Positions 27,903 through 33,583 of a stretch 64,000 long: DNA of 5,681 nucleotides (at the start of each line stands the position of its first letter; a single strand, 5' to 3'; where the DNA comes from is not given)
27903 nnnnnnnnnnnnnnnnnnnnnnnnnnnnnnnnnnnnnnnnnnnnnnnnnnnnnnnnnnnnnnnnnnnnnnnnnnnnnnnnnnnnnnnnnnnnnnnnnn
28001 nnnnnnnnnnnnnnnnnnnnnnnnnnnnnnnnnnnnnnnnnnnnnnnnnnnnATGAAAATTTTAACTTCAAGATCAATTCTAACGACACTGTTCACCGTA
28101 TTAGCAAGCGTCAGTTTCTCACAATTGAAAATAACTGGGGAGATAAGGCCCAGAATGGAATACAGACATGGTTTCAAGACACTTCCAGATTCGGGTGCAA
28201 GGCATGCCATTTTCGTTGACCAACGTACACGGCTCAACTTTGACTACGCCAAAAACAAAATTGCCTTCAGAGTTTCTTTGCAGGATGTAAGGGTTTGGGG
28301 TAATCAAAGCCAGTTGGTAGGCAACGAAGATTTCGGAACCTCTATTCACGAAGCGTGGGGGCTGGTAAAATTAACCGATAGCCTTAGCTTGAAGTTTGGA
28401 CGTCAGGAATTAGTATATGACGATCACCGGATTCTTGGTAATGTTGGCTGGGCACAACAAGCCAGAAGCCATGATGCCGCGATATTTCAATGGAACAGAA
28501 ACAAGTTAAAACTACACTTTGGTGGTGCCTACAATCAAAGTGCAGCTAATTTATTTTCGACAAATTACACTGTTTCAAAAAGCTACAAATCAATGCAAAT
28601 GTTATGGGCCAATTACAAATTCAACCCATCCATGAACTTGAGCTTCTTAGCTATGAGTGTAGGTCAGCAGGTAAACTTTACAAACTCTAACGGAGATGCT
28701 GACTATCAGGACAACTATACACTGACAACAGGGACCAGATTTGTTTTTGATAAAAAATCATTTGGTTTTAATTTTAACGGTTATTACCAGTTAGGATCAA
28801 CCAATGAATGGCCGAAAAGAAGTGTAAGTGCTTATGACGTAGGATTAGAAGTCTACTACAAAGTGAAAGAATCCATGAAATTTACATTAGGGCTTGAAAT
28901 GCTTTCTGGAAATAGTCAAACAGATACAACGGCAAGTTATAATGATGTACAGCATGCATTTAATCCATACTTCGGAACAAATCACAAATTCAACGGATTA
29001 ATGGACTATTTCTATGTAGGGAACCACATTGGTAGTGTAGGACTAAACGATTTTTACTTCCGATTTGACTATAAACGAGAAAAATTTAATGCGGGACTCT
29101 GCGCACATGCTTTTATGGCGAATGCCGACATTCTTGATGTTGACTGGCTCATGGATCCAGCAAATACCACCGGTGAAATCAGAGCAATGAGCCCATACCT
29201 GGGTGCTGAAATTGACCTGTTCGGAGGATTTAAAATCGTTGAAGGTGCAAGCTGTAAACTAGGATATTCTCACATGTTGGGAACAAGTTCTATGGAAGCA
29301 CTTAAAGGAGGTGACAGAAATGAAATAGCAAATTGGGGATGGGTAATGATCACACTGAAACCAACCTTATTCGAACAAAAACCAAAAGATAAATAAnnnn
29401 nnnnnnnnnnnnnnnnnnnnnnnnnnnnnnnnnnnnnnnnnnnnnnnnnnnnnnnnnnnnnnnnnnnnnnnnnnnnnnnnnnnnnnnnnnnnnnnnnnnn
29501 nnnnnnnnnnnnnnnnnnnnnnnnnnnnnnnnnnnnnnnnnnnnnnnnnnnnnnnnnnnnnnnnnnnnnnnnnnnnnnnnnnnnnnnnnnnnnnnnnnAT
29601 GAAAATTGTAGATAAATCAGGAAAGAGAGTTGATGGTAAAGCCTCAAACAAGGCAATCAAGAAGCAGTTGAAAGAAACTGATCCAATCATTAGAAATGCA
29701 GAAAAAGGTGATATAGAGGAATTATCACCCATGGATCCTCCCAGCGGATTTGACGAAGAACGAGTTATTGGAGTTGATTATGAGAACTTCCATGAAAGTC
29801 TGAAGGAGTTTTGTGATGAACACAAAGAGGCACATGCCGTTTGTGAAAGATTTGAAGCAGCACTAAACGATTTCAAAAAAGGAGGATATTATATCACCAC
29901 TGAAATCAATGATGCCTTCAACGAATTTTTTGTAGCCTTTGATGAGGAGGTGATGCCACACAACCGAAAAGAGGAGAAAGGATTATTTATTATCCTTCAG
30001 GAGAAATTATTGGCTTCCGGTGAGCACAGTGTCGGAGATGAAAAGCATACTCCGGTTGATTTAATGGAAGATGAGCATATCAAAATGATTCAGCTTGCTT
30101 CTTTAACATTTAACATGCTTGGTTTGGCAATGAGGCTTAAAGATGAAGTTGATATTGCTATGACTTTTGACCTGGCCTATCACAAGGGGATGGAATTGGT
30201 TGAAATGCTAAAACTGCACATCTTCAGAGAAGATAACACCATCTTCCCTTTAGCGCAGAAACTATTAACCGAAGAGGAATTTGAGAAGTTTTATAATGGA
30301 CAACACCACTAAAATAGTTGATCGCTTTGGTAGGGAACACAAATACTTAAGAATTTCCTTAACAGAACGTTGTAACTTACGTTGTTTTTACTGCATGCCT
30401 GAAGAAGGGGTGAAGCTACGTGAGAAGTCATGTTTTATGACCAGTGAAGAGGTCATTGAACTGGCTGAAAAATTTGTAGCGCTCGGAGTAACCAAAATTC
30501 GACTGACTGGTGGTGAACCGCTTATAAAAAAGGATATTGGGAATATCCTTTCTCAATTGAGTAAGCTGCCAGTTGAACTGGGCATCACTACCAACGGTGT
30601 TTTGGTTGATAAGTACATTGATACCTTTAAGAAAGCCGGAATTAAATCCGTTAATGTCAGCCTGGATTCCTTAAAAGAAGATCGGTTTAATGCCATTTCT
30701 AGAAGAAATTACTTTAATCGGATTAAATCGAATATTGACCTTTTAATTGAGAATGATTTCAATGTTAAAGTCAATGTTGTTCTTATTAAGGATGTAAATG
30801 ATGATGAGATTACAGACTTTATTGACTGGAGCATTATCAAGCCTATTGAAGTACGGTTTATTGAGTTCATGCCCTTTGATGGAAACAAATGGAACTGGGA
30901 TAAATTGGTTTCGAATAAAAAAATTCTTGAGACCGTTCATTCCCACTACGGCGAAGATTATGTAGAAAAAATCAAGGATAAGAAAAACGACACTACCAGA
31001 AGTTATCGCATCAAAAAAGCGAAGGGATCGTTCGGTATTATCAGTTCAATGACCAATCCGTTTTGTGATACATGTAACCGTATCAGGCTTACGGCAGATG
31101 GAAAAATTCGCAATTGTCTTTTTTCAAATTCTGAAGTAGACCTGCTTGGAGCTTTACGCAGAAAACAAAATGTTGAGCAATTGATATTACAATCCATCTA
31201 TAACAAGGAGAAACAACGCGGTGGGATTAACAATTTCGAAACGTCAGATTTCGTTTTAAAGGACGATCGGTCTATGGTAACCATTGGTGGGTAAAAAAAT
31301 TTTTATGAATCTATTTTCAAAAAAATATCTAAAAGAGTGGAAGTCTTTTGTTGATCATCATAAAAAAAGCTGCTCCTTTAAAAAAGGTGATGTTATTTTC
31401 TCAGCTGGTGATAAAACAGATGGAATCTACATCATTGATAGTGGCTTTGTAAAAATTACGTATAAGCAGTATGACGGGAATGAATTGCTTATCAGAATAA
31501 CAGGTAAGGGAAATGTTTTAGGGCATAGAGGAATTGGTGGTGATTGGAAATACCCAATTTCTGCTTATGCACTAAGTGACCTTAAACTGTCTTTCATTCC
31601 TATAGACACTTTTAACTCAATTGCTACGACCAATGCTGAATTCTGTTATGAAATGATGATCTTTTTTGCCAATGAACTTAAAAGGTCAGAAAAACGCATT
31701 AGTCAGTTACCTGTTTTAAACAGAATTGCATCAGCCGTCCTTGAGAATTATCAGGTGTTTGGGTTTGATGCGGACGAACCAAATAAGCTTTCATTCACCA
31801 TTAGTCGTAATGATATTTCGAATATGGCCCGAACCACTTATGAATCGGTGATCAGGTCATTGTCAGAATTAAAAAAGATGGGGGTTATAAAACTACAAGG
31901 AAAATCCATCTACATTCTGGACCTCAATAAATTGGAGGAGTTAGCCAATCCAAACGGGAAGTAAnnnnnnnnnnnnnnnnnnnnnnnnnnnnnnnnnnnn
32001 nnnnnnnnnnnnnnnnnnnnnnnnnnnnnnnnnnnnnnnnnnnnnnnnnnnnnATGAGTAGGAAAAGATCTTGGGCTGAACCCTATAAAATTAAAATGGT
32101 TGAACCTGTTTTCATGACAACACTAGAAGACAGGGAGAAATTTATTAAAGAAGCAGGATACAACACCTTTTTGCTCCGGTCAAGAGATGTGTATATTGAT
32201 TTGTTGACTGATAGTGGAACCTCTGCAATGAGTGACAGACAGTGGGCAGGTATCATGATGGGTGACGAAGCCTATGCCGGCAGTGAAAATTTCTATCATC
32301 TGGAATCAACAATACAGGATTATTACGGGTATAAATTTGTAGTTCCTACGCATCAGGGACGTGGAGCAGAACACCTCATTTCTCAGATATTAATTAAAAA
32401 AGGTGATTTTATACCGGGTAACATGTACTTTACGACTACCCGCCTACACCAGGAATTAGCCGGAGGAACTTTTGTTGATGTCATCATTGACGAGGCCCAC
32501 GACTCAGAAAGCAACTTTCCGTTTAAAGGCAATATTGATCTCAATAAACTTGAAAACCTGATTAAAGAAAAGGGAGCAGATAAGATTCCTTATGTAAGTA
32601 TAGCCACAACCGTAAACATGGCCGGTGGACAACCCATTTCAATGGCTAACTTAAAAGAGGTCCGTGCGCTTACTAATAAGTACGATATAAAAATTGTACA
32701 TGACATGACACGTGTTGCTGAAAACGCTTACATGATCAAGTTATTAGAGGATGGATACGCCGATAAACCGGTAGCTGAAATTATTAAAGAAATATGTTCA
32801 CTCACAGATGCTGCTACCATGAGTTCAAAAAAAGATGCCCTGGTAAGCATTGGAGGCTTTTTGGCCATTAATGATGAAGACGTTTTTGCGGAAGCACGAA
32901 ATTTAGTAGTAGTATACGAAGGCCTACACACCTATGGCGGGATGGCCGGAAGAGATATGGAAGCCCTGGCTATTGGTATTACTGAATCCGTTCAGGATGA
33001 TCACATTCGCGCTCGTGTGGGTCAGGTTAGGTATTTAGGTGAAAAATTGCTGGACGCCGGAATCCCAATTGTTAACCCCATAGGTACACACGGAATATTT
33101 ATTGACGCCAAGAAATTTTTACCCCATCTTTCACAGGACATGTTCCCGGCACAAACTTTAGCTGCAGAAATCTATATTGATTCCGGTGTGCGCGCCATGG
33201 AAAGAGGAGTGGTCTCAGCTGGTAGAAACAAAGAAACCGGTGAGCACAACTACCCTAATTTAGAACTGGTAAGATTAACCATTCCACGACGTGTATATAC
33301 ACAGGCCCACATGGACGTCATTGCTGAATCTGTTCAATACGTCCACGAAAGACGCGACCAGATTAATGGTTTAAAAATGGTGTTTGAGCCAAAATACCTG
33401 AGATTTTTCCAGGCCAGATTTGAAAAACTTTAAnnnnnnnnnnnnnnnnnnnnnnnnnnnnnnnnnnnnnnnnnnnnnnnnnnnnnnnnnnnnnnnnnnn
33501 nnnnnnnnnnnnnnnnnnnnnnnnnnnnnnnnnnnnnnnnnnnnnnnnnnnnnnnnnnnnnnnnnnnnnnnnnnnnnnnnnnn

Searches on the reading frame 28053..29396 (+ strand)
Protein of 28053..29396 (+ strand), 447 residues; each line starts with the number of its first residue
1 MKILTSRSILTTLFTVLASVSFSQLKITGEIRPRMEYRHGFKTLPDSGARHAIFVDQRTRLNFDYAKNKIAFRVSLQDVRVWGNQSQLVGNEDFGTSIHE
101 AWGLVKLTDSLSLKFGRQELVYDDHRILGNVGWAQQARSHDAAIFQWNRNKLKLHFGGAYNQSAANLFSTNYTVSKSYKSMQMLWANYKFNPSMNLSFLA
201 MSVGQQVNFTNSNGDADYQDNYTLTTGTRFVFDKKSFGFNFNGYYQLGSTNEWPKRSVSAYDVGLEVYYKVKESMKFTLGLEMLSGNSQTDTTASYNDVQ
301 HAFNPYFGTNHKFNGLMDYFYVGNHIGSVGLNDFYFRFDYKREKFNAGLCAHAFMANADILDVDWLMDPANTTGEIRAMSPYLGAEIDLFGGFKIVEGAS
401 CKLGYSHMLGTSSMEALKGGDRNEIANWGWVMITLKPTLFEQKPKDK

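Call 19: search_protein_families(library=pfam, proteins=[window:28053-29396:+], max_evalue=0.001)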
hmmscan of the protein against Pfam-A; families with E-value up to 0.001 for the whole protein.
window:28053-29396:+ (447 aa): 1 family
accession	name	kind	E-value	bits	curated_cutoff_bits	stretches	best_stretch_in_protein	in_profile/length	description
PF13372.12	Alginate_exp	-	1.2e-08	34.7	25.2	1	24-408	2-375/395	Alginate export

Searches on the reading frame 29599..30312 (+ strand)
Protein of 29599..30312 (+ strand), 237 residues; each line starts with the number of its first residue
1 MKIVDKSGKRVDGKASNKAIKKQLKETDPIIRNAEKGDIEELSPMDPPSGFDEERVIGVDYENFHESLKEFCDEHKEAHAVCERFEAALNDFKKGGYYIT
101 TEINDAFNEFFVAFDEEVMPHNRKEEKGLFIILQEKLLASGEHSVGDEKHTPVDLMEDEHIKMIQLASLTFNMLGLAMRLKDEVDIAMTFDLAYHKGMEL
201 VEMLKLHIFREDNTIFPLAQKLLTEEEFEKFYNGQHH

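Call 19: search_protein_families(library=pfam, proteins=[window:29599-30312:+], max_evalue=0.001)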
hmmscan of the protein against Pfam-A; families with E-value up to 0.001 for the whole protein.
window:29599-30312:+ (237 aa): 1 family
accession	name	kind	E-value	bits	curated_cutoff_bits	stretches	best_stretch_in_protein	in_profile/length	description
PF01814.28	Hemerythrin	-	6.3e-07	30.4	25.3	1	73-219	8-127/127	Hemerythrin HHE cation binding domain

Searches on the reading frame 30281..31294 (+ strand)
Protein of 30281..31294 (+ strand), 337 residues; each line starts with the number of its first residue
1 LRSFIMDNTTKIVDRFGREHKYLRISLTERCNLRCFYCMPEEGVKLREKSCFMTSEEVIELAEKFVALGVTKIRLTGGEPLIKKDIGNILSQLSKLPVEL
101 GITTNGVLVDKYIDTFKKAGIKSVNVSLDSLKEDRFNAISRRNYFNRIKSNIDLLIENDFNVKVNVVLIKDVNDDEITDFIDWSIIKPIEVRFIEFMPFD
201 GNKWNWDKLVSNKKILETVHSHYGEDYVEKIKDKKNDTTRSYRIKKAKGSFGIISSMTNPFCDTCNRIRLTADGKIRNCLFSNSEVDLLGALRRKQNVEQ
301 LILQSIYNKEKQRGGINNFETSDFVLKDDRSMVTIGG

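Call 19: search_protein_families(library=pfam, proteins=[window:30281-31294:+], max_evalue=0.001)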
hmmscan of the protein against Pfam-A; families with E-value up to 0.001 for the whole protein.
window:30281-31294:+ (337 aa): 3 families
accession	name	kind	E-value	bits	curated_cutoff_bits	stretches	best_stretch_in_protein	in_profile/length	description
PF06463.18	Mob_synth_C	-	1.1e-35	122.8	37.4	1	189-312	1-125/128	Molybdenum Cofactor Synthesis C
PF04055.27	Radical_SAM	-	1.8e-33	116.5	29.5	1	25-183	1-165/166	Radical SAM superfamily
PF13353.11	Fer4_12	-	4.2e-05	24.3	22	1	29-129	13-114/137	4Fe-4S single cluster domain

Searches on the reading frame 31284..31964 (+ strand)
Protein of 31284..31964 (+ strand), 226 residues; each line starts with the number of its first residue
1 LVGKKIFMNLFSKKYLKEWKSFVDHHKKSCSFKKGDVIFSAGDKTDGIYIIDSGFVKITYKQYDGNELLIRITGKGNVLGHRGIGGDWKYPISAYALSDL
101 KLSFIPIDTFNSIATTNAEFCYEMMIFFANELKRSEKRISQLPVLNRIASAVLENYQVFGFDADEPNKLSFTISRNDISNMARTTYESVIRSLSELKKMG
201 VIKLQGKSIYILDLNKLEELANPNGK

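Call 19: search_protein_families(library=pfam, proteins=[window:31284-31964:+], max_evalue=0.001)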
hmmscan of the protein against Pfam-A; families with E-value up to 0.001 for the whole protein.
window:31284-31964:+ (226 aa): 2 families
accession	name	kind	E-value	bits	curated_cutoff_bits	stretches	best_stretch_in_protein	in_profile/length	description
PF00027.35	cNMP_binding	-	5.6e-17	61.9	27.5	1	31-116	3-88/89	Cyclic nucleotide-binding domain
PF13545.12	HTH_Crp_2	-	1.3e-13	51.1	27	1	147-220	2-70/70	Crp-like helix-turn-helix domain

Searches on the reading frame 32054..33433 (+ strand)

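Call 19: search_protein_families(library=pfam, proteins=[window:32054-33433:+], max_evalue=0.001)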
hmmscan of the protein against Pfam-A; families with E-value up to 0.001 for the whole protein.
window:32054-33433:+ (459 aa): 1 family
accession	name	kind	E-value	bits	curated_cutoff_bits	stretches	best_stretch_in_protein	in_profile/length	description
PF01212.27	Beta_elim_lyase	-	3.4e-81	273.2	27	1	49-425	1-287/288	Beta-eliminating lyase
